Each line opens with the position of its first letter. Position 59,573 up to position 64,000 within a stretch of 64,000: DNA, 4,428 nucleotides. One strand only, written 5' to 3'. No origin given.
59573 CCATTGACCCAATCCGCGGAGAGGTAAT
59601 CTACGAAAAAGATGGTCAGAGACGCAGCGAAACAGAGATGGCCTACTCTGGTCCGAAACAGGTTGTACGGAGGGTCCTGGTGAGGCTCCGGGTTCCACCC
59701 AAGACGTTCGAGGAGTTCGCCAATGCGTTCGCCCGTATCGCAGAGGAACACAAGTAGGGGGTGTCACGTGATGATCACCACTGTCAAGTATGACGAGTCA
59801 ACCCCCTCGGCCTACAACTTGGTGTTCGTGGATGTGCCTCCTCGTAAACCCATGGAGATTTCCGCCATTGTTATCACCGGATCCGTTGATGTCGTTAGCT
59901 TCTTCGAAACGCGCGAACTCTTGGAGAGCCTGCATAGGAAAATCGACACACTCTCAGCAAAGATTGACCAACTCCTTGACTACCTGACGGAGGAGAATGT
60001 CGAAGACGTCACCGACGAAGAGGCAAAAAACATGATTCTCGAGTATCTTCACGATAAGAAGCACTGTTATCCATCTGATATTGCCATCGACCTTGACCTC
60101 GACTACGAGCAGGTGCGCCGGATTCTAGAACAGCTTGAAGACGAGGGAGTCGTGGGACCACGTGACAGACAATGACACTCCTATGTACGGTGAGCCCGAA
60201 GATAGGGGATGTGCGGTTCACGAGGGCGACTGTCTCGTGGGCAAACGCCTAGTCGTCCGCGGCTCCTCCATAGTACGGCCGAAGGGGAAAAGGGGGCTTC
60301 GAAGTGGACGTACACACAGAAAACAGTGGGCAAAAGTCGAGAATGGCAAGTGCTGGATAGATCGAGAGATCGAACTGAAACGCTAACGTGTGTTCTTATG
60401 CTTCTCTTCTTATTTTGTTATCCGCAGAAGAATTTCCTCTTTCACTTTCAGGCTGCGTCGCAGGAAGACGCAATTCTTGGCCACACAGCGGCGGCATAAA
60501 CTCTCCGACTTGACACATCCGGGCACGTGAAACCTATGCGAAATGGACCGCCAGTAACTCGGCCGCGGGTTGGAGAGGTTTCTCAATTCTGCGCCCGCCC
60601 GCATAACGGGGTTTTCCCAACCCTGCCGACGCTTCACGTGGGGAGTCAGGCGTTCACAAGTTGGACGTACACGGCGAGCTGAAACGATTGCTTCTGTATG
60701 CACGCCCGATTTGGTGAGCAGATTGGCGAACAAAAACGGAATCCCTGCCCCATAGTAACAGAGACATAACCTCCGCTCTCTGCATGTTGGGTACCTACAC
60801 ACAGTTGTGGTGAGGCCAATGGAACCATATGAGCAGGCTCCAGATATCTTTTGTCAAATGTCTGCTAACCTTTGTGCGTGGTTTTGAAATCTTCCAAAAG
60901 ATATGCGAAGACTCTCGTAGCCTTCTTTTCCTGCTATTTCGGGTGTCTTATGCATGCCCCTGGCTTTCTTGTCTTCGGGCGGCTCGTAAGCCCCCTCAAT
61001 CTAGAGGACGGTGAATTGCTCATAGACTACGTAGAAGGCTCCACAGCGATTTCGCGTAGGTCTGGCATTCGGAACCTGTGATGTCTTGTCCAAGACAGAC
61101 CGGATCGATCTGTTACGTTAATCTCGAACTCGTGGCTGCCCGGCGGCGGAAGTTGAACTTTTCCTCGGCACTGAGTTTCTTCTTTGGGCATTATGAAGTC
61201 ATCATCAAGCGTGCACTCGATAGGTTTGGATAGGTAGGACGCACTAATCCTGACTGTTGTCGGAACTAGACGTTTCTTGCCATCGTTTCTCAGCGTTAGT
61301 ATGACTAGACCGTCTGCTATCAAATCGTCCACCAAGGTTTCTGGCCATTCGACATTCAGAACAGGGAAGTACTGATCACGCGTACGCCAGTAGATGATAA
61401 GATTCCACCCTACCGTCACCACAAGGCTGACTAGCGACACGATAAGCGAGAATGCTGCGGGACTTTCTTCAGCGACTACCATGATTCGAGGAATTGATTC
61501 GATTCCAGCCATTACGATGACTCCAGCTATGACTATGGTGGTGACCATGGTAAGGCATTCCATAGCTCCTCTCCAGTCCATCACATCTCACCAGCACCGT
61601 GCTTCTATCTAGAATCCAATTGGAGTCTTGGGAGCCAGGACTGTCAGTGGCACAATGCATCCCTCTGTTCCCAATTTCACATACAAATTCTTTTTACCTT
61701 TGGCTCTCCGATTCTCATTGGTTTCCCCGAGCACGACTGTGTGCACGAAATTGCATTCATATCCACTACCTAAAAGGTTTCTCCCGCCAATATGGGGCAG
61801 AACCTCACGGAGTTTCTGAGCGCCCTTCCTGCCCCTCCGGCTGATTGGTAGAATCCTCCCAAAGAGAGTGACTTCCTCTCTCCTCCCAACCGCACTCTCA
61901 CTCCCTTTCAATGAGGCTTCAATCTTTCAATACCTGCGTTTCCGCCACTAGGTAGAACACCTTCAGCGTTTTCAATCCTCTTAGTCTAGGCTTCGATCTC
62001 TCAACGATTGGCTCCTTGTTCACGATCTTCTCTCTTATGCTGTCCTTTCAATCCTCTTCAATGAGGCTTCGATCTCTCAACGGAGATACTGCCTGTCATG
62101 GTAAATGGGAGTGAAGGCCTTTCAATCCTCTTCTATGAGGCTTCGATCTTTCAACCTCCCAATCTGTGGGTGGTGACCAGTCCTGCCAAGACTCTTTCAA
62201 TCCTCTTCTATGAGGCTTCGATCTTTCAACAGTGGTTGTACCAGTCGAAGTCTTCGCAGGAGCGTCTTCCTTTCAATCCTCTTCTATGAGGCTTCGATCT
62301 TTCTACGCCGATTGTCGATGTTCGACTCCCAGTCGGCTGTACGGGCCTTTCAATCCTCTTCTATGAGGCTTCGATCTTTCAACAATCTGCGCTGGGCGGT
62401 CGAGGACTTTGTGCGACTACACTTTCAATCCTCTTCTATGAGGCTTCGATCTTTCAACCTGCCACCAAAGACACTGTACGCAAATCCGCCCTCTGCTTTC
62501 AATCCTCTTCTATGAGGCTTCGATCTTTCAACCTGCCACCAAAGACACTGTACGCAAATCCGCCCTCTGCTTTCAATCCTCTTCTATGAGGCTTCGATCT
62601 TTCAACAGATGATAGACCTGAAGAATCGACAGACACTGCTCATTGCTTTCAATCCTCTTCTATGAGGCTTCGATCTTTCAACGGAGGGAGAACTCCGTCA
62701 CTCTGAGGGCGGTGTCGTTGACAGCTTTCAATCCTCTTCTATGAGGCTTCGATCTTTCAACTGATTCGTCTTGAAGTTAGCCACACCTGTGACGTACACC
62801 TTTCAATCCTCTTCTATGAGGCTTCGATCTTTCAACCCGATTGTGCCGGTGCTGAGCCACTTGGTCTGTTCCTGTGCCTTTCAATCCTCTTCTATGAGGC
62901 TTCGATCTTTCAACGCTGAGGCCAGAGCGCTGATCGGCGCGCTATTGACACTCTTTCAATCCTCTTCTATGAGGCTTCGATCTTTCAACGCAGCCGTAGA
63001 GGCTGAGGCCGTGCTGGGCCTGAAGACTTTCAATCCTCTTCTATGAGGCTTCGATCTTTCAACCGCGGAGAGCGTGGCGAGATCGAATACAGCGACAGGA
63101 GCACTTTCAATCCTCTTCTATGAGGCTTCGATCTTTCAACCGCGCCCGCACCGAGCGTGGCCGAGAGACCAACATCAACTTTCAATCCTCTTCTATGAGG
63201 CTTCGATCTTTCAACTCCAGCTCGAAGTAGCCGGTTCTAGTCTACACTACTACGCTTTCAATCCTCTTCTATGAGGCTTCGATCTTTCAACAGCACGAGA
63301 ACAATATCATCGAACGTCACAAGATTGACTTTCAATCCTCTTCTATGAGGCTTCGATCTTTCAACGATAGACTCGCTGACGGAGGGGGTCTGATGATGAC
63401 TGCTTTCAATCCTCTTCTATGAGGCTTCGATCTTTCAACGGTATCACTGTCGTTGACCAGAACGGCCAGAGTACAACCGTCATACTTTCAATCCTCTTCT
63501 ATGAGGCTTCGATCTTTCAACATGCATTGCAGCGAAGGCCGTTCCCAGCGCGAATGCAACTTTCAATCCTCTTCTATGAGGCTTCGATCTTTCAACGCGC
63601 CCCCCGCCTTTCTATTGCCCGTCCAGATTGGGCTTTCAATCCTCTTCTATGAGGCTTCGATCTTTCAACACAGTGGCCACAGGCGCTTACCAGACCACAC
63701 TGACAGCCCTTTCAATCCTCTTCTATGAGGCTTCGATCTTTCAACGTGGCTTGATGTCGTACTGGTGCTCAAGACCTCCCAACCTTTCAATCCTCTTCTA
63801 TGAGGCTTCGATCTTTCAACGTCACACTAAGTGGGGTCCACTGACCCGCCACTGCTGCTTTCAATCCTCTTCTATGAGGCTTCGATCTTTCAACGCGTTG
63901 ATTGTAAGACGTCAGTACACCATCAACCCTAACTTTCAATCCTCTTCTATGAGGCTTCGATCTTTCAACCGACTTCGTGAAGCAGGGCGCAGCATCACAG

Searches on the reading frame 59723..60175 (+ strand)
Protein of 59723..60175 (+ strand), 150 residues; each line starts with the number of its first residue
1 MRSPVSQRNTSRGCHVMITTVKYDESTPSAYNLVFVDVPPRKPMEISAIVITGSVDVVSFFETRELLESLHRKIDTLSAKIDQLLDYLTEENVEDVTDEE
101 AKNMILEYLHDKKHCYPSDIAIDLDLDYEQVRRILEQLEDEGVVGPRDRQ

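Call 91: search_protein_families(library=pfam, proteins=[window:59723-60175:+], max_evalue=0.001)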
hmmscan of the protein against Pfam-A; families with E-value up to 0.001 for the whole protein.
window:59723-60175:+ (150 aa): 3 families
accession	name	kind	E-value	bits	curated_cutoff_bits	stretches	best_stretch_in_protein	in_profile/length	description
PF04703.18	FaeA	-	2.6e-05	24.9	20.7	1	102-144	2-45/62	FaeA-like protein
PF24270.1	HTH_Cmi2_C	-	0.00087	20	27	0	79-148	55-122/125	Cmi2, C-terminal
PF02002.24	TFIIE_alpha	-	0.00091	19.5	22.9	0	94-145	8-58/105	TFIIE alpha subunit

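Call 99: find_encoding_contigs(protein=window:59723-60175:+, flank=10000, max_places=6)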
Protein window:59723-60175:+ (150 aa): no gene with exactly this product is on record in the collection.

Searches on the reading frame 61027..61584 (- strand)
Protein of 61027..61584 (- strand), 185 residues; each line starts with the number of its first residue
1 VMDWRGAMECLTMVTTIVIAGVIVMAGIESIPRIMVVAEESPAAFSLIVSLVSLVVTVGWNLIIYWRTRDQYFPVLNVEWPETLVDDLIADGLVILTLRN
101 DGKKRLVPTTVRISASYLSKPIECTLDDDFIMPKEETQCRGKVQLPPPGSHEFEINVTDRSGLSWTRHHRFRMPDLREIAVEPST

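Call 91: search_protein_families(library=pfam, proteins=[window:61027-61584:-], max_evalue=0.001)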
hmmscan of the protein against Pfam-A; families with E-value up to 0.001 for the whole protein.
window:61027-61584:- (185 aa): 1 family
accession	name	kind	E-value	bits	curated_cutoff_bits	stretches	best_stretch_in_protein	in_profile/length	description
PF01545.26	Cation_efflux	-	0.00046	20.5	26.6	1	12-96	71-155/198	Cation efflux family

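Call 101: find_encoding_contigs(protein=window:61027-61584:-, flank=10000, max_places=6)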
Protein window:61027-61584:- (185 aa): no gene with exactly this product is on record in the collection.

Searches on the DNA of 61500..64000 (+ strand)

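Call 29: search_dna_similar(query=window:62040-64000:+, collection=phages, mode=distant, max_evalue=1, max_rows=30)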
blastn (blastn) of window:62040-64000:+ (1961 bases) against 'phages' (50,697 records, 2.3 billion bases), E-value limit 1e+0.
Records with a match: 4; places in all: 4; records where one place covers at least 80% of the query: 0.
Best place of each record, by identity: 90-95% 3; 80-90% 1.
By first word of the organism name: Mycobacterium 3; Bacteriophage 1.
By host as written in the record: Mycobacterium smegmatis mc2 155 3; - 1.
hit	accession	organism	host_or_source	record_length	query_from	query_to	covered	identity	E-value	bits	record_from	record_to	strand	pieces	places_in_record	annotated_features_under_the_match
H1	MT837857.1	Bacteriophage sp.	human fecal samples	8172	954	986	2%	87.9%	6e-1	43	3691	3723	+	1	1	record has no annotation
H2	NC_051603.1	Mycobacterium phage Ximenita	Mycobacterium smegmatis mc2 155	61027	1792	1819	1%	92.9%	6e-1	43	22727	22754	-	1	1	28: hypothetical protein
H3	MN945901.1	Mycobacterium phage Ximenita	Mycobacterium smegmatis mc2 155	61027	1792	1819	1%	92.9%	6e-1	43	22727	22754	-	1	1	28: hypothetical protein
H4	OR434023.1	Mycobacterium phage Syra333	Mycobacterium smegmatis mc2 155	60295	1792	1819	1%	92.9%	6e-1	43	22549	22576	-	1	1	27: hypothetical protein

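Call 78: search_rna_families(source=window, start=61500, end=64000, threshold=evalue, max_evalue=0.1)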
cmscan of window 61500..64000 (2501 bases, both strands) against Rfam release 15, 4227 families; matches with E-value up to 0.1: 0.
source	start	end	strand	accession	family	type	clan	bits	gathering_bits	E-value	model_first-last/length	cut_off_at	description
